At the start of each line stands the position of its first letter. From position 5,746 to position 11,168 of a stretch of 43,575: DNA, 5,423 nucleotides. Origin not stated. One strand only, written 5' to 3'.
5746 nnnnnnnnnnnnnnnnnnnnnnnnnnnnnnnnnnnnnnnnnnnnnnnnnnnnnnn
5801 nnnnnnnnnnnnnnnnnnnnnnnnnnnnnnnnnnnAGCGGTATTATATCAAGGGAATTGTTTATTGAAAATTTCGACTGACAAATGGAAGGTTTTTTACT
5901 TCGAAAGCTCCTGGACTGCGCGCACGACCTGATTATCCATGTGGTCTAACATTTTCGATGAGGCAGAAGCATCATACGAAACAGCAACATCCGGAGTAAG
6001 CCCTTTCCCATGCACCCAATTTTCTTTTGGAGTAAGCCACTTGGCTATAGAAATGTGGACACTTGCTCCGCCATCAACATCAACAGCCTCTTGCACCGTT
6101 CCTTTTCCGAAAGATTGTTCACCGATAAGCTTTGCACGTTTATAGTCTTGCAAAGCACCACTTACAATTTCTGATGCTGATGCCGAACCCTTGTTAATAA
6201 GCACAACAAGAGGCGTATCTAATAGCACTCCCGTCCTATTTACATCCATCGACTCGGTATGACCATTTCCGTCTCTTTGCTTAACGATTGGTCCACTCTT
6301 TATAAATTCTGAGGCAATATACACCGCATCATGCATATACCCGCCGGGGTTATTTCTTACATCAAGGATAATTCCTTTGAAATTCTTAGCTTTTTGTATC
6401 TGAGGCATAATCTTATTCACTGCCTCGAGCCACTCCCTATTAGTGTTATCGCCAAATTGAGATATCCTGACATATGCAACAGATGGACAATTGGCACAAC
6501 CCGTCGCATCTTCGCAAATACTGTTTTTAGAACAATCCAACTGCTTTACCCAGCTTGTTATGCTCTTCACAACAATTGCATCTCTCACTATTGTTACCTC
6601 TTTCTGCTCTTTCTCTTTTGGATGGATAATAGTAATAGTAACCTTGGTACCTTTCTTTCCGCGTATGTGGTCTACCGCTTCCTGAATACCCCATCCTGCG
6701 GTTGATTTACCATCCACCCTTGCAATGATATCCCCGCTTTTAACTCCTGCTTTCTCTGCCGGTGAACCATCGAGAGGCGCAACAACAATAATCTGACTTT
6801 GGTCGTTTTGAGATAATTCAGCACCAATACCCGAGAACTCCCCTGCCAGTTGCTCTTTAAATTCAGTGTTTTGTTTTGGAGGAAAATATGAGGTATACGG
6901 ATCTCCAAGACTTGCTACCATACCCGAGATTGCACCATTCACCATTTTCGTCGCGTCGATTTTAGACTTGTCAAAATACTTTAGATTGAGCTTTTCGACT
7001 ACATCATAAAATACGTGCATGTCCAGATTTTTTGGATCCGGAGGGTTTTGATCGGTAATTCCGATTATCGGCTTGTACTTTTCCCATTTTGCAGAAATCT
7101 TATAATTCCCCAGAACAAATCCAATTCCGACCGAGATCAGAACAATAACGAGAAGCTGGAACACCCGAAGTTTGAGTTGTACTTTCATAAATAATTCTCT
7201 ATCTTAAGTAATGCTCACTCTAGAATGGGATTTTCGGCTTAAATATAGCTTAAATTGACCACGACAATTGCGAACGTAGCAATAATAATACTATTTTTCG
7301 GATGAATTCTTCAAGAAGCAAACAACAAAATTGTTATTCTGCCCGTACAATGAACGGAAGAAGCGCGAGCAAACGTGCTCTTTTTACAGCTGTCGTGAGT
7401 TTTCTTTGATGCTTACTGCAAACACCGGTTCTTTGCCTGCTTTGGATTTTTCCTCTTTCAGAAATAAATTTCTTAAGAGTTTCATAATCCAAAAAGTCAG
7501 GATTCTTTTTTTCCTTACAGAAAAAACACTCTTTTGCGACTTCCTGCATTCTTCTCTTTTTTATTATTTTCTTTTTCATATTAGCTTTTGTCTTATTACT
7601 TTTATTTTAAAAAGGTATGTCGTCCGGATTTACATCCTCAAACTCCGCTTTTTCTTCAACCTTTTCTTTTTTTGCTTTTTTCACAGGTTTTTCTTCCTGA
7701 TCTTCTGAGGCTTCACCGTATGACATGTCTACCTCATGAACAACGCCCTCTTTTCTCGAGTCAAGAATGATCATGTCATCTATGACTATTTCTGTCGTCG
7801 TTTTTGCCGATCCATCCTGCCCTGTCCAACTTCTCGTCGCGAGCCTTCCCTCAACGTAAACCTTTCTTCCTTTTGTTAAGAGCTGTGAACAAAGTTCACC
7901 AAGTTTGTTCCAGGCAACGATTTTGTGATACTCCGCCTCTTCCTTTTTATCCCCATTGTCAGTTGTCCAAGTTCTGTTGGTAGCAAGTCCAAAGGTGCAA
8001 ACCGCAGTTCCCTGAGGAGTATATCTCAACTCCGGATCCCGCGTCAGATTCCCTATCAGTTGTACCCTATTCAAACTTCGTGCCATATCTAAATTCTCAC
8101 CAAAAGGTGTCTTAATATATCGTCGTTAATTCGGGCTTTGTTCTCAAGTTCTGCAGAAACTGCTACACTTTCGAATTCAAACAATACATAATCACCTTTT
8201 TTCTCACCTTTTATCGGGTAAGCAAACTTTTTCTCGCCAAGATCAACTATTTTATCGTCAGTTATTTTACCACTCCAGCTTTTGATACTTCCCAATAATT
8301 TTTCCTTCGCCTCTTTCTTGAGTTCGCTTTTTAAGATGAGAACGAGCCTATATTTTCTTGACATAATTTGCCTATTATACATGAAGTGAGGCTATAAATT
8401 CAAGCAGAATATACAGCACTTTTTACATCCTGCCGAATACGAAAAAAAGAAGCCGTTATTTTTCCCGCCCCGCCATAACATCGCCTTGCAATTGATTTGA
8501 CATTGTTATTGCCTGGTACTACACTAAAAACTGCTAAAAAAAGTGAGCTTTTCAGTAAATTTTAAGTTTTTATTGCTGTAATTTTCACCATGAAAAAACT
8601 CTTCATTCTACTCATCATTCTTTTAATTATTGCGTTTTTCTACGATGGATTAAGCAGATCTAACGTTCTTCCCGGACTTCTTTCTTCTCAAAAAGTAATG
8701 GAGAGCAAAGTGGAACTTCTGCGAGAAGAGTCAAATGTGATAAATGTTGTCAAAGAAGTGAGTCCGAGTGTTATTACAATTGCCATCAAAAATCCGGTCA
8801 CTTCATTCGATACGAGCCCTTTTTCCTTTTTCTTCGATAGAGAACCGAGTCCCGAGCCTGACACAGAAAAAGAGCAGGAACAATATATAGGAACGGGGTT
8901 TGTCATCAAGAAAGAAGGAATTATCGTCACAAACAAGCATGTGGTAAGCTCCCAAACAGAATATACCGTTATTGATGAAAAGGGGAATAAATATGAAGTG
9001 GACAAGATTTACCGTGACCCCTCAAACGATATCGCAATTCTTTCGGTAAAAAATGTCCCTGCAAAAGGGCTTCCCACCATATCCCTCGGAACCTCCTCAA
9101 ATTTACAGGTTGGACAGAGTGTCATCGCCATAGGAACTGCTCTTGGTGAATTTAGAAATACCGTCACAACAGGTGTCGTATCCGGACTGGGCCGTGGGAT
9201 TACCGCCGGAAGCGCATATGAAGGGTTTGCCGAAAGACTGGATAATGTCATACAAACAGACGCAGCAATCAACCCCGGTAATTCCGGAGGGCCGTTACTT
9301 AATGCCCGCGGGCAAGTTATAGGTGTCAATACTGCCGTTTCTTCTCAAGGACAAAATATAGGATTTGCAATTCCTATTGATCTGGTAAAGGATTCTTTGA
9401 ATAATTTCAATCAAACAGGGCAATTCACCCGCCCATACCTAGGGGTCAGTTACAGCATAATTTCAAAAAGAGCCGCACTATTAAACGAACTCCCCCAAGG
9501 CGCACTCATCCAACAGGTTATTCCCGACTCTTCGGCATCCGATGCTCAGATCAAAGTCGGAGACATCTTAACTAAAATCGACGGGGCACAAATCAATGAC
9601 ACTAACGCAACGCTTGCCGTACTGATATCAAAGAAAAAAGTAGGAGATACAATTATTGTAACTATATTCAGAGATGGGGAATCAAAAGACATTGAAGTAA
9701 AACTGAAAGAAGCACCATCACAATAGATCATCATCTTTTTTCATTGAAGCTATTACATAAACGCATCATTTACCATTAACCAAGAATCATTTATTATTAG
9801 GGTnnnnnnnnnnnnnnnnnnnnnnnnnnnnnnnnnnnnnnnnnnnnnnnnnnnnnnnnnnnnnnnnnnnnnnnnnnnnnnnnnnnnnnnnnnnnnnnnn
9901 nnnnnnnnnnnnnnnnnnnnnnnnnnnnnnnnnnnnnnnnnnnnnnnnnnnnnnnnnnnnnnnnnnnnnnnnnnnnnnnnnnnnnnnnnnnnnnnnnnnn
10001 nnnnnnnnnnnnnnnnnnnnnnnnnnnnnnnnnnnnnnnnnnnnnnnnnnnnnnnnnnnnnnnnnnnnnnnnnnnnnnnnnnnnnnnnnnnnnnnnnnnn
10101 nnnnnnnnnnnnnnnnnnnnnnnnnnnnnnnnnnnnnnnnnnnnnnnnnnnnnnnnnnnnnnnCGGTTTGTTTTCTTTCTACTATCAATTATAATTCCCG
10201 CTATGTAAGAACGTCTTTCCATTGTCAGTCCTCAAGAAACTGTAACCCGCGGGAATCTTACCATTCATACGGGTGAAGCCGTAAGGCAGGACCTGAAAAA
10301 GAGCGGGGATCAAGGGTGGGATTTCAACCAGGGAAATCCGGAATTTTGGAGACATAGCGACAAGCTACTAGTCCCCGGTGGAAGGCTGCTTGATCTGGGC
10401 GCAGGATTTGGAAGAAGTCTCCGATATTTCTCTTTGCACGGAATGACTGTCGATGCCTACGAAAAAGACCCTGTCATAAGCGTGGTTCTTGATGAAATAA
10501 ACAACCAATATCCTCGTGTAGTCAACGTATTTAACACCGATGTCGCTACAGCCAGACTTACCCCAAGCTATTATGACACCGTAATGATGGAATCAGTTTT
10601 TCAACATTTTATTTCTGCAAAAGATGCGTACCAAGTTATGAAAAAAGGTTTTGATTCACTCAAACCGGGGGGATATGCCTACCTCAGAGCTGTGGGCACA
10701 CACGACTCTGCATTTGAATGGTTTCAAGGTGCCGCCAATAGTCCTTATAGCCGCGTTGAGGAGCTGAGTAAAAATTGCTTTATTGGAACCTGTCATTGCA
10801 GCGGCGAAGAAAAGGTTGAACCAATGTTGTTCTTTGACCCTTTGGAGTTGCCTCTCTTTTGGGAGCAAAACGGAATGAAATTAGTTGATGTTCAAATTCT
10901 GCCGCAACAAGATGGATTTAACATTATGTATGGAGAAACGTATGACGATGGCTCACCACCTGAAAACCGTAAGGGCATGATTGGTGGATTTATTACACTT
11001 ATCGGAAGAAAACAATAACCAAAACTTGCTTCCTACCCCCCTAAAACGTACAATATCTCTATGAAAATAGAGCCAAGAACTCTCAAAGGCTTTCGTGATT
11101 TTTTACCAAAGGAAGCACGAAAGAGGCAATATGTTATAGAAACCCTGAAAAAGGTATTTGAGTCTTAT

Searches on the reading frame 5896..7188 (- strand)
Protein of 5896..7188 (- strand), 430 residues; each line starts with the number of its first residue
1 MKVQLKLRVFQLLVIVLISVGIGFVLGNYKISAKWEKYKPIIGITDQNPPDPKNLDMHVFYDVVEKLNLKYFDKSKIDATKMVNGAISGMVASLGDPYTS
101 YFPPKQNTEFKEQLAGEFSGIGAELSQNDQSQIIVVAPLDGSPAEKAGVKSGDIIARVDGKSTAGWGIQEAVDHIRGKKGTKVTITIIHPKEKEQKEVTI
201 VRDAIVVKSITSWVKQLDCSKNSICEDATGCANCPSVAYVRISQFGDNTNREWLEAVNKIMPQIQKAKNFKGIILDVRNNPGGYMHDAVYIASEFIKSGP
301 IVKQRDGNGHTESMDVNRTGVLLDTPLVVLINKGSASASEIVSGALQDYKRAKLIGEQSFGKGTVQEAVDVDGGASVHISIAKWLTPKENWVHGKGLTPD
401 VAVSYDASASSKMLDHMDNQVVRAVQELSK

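Call 37: search_protein_families(library=pfam, proteins=[window:5896-7188:-], max_evalue=0.001)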
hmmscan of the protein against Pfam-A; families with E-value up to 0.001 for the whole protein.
window:5896-7188:- (430 aa): 5 families
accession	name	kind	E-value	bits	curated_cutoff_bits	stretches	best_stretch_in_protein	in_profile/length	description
PF03572.23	Peptidase_S41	-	1.1e-50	171.9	24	1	237-403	2-165/165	Peptidase family S41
PF17820.7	PDZ_6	-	4.6e-11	42.7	27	1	135-187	2-52/54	PDZ domain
PF00595.29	PDZ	-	8.2e-11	42.6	23.2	1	119-187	10-80/81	PDZ domain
PF13180.12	PDZ_2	-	2.1e-10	41.2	27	1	120-199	2-79/80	PDZ domain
PF22694.1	CtpB_N-like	-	5.1e-08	33.7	27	1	63-102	44-81/85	Activating protease CtpB N-terminal domain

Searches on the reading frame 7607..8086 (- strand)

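Call 37: search_protein_families(library=pfam, proteins=[window:7607-8086:-], max_evalue=0.001)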
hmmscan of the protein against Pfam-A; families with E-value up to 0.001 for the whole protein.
window:7607-8086:- (159 aa): 2 families
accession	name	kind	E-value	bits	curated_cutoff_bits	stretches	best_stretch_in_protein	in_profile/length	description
PF00436.31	SSB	-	3.6e-38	130.2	26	1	5-106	1-102/104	Single-strand binding protein family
PF22657.2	SSB_1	-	4.8e-05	23.9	27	1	6-86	1-79/91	Another single-strand binding protein family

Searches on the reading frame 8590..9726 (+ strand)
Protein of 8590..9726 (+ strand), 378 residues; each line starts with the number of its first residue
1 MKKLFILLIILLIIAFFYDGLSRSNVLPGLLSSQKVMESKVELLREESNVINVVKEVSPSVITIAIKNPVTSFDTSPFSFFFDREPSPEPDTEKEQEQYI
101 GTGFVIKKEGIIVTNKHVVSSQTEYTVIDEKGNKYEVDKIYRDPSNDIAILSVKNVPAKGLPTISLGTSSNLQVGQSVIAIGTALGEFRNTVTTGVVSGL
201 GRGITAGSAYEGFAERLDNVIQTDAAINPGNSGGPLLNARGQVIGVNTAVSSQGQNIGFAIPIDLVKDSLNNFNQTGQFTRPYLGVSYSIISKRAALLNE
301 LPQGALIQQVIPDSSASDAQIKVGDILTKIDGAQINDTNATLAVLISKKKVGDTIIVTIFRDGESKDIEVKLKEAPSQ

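Call 37: search_protein_families(library=pfam, proteins=[window:8590-9726:+], max_evalue=0.001)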
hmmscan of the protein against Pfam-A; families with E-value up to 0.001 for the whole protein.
window:8590-9726:+ (378 aa): 6 families
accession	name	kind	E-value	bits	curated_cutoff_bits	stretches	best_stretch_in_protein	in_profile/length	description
PF13365.12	Trypsin_2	-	2.2e-33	116.5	27.6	1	101-246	1-144/144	Trypsin-like peptidase domain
PF00089.32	Trypsin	-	2.3e-23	83.6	20.6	1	98-268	24-218/220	Trypsin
PF13180.12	PDZ_2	-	2.8e-15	56.8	27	1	282-372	1-80/80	PDZ domain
PF00595.29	PDZ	-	1.6e-07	32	23.2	1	284-358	12-79/81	PDZ domain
PF17820.7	PDZ_6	-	5e-05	23.4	27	1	307-346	2-41/54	PDZ domain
PF10459.15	Peptidase_S46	-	0.0007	18.8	22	0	223-247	626-650/698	Peptidase S46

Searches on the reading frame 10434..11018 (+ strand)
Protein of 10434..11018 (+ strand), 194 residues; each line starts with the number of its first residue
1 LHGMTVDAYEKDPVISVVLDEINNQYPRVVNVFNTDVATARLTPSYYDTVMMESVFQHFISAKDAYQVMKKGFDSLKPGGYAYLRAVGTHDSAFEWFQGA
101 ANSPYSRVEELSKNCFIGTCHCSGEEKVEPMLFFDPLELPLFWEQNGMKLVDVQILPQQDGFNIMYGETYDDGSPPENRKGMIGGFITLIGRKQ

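Call 37: search_protein_families(library=pfam, proteins=[window:10434-11018:+], max_evalue=0.001)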
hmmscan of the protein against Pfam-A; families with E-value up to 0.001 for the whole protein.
window:10434-11018:+ (194 aa): 1 family
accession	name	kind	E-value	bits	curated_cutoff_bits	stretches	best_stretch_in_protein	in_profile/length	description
PF08241.18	Methyltransf_11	-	0.00037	21.5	21.2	1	27-83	43-94/95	Methyltransferase domain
